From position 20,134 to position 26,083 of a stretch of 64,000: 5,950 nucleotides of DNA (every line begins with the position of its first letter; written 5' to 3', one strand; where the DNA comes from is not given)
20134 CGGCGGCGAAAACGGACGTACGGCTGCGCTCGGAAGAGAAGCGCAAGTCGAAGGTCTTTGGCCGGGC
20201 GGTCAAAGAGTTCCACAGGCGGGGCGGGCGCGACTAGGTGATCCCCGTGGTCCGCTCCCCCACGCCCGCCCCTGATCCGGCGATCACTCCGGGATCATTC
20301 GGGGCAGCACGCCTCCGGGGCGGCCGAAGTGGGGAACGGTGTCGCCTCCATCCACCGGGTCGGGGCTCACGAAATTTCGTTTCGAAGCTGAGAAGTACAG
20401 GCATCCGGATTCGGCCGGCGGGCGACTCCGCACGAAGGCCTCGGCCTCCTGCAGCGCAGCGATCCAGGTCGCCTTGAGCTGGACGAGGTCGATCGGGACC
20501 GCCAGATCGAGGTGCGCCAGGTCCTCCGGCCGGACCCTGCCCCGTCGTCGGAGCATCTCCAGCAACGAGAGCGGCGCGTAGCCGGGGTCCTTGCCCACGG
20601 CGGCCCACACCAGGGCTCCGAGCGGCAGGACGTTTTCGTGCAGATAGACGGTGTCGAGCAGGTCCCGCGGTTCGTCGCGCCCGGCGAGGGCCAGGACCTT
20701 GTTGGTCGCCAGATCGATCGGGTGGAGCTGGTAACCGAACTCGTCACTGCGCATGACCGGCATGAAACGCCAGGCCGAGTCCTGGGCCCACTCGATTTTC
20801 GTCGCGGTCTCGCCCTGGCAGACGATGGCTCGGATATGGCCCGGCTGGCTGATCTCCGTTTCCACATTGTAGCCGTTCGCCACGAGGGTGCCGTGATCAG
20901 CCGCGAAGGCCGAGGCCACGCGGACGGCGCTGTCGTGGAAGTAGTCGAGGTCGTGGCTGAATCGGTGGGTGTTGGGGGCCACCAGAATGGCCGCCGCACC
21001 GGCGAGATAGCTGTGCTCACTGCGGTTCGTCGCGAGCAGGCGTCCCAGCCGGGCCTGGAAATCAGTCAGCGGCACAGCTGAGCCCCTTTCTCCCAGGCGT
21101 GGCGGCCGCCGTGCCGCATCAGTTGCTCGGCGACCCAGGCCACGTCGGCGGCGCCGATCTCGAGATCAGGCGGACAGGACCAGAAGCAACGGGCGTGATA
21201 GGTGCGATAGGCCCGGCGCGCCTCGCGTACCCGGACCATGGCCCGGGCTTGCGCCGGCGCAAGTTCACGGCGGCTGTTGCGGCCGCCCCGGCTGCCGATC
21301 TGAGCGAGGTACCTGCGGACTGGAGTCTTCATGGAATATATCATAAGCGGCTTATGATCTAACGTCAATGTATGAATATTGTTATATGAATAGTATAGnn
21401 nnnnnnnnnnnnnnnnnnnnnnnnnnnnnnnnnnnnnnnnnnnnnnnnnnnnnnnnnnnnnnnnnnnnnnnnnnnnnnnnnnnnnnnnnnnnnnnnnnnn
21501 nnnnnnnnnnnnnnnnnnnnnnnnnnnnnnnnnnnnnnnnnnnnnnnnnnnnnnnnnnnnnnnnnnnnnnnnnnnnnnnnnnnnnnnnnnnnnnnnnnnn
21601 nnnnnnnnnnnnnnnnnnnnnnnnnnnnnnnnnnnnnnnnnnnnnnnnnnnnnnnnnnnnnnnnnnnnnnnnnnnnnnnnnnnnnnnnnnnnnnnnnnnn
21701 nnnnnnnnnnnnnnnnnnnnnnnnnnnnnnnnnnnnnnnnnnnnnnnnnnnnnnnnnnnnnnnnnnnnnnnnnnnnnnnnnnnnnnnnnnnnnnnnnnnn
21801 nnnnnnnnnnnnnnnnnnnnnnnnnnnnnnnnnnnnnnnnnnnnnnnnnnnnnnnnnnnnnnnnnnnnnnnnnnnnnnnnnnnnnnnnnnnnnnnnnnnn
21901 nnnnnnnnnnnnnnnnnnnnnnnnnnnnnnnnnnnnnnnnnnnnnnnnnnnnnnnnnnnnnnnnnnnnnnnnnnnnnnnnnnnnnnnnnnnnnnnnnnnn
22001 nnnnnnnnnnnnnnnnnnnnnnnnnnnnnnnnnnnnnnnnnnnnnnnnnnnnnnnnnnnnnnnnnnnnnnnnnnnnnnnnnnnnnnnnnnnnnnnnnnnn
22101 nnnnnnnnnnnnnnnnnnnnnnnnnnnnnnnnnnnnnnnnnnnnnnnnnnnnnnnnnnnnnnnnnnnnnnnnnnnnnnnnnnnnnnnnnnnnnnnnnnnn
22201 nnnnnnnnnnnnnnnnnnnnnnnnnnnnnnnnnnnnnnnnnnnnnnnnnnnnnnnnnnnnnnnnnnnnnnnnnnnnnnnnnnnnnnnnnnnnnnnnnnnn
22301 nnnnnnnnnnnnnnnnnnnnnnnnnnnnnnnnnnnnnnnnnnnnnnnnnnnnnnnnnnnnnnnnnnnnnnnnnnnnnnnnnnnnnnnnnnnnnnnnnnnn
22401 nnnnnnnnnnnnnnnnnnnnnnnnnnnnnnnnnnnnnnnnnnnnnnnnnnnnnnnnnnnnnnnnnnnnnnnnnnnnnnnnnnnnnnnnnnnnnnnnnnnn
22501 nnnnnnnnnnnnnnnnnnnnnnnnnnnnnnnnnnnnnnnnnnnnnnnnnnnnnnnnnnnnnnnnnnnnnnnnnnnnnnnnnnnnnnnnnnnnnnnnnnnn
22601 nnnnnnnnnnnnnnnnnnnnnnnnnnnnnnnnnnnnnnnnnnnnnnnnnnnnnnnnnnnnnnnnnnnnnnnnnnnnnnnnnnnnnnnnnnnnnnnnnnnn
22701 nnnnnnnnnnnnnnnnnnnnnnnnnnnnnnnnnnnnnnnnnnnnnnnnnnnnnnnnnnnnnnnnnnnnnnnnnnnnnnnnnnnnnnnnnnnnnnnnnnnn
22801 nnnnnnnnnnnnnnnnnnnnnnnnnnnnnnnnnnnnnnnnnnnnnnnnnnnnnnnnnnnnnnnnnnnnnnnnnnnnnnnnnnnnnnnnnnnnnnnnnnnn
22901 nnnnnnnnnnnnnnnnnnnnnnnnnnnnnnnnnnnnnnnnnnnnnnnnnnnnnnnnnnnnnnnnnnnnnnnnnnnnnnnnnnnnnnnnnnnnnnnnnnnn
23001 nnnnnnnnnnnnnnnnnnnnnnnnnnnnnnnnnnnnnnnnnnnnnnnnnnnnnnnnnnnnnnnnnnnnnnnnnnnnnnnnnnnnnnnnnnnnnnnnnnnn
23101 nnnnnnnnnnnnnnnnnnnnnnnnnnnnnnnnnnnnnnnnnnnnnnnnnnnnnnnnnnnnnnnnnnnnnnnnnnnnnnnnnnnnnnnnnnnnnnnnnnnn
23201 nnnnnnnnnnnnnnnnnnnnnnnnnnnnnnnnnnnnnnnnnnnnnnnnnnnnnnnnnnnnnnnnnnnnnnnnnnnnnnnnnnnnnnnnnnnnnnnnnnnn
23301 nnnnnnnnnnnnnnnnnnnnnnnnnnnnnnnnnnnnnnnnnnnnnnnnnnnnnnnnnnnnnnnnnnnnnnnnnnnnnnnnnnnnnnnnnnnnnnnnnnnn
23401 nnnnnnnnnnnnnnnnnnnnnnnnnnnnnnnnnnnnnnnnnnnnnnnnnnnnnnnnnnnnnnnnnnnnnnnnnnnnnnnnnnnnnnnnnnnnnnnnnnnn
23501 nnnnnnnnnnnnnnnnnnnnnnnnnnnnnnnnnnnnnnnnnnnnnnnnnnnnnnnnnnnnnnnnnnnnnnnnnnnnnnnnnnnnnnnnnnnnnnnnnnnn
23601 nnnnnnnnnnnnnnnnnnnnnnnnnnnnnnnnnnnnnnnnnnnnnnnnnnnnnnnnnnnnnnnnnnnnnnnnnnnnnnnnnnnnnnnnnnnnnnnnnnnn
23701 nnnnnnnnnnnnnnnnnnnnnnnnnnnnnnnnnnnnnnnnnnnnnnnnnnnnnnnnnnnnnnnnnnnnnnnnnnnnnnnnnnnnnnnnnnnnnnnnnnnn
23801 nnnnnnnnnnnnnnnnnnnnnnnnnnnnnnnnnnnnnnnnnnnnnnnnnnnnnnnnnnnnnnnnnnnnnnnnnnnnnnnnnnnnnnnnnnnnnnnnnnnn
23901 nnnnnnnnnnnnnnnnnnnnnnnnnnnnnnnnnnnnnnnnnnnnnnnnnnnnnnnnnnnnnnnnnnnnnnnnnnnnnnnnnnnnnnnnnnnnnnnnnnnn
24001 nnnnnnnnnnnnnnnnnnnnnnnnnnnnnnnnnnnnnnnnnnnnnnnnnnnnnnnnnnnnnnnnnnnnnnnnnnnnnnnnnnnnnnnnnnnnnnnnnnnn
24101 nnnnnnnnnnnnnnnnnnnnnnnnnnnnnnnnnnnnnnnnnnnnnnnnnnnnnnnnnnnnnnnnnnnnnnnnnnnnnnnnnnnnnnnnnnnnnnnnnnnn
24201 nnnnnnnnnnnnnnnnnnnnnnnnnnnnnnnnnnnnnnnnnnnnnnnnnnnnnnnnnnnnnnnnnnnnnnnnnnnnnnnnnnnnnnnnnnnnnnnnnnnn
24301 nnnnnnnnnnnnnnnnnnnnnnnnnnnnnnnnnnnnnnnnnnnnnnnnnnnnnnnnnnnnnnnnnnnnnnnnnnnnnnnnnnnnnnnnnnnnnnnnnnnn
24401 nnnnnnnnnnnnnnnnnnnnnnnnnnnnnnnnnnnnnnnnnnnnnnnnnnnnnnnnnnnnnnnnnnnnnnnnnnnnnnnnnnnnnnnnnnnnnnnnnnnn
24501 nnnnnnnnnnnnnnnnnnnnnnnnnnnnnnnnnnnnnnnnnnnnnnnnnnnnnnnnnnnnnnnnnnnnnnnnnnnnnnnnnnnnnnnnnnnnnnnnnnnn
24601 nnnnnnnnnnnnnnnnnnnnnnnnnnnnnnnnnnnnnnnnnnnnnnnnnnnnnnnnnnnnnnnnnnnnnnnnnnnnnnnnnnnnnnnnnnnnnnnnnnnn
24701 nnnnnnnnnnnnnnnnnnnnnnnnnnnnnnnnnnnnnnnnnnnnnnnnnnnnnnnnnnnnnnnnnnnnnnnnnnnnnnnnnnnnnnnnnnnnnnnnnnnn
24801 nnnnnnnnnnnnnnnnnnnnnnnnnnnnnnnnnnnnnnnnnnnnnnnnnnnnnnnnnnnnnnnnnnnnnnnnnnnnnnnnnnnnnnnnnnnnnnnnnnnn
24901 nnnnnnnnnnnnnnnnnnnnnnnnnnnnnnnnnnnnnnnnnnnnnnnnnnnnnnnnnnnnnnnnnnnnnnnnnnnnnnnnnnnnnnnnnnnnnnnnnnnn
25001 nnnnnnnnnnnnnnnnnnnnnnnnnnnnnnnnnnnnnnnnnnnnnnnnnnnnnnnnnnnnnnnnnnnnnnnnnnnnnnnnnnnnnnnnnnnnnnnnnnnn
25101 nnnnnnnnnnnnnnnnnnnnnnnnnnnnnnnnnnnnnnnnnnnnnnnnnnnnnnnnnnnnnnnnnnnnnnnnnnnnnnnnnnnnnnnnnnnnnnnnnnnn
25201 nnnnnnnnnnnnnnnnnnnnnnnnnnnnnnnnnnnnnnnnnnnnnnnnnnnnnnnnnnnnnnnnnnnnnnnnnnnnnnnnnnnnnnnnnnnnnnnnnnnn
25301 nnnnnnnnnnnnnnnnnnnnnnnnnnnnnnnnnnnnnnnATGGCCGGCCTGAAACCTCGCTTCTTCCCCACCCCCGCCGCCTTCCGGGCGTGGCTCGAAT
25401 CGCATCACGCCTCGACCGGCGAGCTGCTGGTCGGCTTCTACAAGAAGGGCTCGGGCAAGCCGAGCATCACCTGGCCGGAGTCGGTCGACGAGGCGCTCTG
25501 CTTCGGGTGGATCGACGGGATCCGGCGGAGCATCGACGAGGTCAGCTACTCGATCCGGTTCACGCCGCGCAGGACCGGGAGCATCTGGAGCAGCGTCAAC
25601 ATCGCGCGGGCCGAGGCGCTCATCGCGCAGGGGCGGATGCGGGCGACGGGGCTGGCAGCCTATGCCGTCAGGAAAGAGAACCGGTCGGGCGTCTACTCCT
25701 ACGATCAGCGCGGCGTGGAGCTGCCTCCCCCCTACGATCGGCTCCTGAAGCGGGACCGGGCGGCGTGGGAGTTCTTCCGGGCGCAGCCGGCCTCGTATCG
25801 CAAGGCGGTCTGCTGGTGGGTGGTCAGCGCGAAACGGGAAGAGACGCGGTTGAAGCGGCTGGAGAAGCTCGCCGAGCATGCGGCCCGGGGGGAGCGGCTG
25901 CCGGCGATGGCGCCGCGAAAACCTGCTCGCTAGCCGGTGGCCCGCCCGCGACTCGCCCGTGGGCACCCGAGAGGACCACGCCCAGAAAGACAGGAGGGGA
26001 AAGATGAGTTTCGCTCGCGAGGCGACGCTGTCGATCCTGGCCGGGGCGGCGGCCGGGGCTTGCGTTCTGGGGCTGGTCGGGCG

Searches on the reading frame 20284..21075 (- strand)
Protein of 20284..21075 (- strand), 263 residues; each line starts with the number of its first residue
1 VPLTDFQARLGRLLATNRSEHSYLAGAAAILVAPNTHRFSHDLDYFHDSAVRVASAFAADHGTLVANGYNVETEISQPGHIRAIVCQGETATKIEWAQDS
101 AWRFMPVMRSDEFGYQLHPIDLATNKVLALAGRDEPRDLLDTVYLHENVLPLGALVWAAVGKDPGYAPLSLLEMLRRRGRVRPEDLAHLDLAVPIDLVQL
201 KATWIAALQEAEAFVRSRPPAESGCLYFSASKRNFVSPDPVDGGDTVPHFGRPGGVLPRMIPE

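Call 48: search_protein_families(library=pfam, proteins=[window:20284-21075:-], max_evalue=0.001)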
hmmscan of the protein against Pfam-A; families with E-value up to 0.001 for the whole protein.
window:20284-21075:- (263 aa): 1 family
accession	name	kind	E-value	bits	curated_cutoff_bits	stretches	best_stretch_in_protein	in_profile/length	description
PF08843.17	AbiEii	-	6.5e-05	23.4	22.5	1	17-156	10-179/238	Nucleotidyl transferase AbiEii toxin, Type IV TA system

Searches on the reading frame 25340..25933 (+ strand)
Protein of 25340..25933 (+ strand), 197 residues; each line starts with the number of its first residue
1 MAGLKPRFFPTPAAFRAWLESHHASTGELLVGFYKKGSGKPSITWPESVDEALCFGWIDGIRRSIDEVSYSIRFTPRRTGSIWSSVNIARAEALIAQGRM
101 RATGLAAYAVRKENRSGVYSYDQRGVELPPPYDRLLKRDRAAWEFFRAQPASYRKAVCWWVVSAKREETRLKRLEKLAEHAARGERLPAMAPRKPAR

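Call 7: search_protein_families(library=pfam, proteins=[window:25340-25933:+], max_evalue=0.01)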
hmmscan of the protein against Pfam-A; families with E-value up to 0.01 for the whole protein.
window:25340-25933:+ (197 aa): 1 family
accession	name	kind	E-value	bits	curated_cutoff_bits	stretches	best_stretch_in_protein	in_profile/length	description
PF13376.11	OmdA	-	5.1e-19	68.4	25.6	1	126-184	2-60/60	Bacteriocin-protection, YdeI or OmpD-Associated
